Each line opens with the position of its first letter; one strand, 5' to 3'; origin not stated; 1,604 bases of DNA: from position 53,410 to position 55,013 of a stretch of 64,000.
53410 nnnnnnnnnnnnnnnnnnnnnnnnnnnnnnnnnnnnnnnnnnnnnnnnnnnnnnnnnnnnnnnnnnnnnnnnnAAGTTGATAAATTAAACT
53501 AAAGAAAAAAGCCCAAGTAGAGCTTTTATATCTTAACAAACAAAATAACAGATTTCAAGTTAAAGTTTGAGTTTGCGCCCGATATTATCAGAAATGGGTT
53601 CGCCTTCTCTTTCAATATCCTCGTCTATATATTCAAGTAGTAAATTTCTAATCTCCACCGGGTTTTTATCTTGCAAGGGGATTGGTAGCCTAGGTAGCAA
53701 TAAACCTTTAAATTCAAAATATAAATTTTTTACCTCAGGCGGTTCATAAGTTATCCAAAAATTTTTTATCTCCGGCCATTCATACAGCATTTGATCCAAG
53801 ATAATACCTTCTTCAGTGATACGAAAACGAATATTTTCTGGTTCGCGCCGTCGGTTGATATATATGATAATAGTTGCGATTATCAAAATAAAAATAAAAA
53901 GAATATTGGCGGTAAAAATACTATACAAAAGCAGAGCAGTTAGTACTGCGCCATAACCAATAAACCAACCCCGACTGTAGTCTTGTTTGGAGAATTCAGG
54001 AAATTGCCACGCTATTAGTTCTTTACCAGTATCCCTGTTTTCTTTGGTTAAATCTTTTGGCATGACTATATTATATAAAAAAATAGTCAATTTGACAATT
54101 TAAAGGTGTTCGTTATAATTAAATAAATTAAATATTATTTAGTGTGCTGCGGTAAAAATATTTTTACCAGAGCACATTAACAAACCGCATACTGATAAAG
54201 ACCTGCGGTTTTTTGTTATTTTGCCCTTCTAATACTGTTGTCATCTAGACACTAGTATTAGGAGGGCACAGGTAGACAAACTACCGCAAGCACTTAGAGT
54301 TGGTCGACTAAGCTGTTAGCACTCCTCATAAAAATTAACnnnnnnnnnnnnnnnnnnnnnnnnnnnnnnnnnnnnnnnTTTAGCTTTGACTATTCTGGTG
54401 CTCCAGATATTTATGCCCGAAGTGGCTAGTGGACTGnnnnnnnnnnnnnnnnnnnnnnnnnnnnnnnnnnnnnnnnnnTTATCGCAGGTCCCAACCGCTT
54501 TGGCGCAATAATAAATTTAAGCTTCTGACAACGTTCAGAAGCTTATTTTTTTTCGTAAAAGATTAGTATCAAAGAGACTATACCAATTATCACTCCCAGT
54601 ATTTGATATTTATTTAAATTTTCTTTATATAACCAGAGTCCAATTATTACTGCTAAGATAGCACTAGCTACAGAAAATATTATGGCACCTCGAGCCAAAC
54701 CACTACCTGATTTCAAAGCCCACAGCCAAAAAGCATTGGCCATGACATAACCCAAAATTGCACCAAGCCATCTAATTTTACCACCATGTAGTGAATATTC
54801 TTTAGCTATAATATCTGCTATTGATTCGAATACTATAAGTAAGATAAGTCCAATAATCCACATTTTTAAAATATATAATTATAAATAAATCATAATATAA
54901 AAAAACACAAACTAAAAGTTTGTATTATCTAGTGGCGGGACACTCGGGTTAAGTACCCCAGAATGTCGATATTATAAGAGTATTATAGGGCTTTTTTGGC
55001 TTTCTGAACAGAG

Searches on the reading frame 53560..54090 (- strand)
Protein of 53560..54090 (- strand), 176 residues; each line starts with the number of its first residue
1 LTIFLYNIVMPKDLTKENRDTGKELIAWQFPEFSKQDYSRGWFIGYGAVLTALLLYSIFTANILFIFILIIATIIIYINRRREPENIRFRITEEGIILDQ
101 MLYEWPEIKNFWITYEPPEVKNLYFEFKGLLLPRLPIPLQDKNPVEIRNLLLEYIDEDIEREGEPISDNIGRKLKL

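Call 104: search_protein_families(library=pfam, proteins=[window:53560-54090:-], max_evalue=0.01)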
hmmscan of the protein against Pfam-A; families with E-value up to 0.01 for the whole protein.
window:53560-54090:- (176 aa): 2 families
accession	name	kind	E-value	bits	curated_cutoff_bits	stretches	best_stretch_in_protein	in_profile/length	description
PF24661.1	DUF7649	-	0.0012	19.3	27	1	42-87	6-50/85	Domain of unknown function (DUF7649)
PF18923.6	DUF5673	-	0.0013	19.1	26.7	1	88-116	2-30/66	Domain of unknown function (DUF5673)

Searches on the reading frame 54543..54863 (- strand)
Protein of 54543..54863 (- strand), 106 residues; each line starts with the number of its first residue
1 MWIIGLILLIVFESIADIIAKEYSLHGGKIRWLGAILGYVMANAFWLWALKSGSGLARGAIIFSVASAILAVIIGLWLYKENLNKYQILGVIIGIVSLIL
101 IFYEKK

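Call 104: search_protein_families(library=pfam, proteins=[window:54543-54863:-], max_evalue=0.01)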
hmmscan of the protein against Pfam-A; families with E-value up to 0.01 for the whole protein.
window:54543-54863:- (106 aa): 2 families
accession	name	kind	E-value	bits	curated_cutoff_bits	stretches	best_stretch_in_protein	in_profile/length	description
PF00892.27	EamA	-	5.7e-08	33.6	28.2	1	2-102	38-134/135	EamA-like transporter family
PF06800.18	Sugar_transport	-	0.0022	17.9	26.3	1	33-99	205-271/280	Sugar transport protein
